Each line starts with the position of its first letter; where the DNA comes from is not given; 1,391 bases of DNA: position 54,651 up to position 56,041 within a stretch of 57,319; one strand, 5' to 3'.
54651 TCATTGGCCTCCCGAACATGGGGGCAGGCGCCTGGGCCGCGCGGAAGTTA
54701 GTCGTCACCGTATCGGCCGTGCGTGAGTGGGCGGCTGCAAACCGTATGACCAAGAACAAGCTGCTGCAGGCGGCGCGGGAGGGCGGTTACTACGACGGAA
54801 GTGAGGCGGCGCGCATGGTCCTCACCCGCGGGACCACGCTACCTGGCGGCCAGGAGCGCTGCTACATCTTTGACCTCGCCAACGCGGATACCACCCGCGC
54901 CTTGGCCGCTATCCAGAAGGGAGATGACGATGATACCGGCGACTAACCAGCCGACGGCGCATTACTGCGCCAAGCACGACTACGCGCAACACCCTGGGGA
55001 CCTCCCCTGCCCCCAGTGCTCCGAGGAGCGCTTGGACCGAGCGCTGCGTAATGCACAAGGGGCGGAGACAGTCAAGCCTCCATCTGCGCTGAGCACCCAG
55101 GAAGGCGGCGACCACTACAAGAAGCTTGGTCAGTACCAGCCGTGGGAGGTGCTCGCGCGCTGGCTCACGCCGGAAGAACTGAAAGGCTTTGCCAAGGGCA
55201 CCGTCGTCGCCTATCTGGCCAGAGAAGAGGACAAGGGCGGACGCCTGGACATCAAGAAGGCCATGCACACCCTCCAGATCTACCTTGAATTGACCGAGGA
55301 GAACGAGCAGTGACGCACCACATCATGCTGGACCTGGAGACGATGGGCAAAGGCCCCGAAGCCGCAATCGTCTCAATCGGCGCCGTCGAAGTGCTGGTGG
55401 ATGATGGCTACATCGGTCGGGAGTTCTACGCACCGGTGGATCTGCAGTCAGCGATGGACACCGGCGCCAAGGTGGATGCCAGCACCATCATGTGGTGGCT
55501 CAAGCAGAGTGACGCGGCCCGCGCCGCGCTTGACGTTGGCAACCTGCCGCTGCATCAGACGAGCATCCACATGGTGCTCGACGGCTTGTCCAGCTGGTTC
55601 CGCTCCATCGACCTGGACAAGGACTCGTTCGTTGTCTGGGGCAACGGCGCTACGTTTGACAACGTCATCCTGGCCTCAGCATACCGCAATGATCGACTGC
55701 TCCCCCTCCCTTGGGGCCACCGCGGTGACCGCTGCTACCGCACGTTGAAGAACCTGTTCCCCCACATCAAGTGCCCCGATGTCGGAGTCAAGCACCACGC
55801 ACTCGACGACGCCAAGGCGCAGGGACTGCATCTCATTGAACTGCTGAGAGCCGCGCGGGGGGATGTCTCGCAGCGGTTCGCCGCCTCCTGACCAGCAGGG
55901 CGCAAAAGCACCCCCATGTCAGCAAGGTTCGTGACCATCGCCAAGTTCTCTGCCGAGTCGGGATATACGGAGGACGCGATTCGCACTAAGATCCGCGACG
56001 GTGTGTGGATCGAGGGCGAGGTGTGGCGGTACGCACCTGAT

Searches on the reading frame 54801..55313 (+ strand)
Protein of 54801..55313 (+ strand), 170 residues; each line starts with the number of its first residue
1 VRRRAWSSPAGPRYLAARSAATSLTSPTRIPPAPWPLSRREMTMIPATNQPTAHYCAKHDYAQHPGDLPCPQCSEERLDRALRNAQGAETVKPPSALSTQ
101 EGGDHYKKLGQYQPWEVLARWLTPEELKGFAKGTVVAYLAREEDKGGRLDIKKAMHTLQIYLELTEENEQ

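Call 55: search_protein_families(library=pfam, proteins=[window:54801-55313:+], max_evalue=0.01)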
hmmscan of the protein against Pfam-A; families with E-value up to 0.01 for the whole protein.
window:54801-55313:+ (170 aa): 1 family
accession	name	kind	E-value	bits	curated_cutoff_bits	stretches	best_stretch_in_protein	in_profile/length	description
PF11753.13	DUF3310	-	2.7e-06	27.8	24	1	104-156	5-57/60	Protein of unknwon function (DUF3310)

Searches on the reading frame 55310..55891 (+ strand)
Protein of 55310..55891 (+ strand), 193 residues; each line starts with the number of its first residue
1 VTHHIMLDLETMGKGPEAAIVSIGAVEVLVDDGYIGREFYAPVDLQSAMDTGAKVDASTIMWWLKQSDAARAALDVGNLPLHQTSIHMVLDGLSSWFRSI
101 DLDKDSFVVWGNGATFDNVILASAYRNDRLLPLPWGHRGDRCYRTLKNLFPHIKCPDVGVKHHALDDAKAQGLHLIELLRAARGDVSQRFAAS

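Call 55: search_protein_families(library=pfam, proteins=[window:55310-55891:+], max_evalue=0.01)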
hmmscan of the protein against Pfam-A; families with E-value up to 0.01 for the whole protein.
window:55310-55891:+ (193 aa): 2 families
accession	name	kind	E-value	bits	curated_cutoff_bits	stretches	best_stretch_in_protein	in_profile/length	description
PF16473.11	Rv2179c-like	-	1.5e-47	162.1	27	1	3-172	1-170/177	3'-5' exoribonuclease Rv2179c-like domain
PF00929.31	RNase_T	-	0.00028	21.9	24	0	5-46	1-44/164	Exonuclease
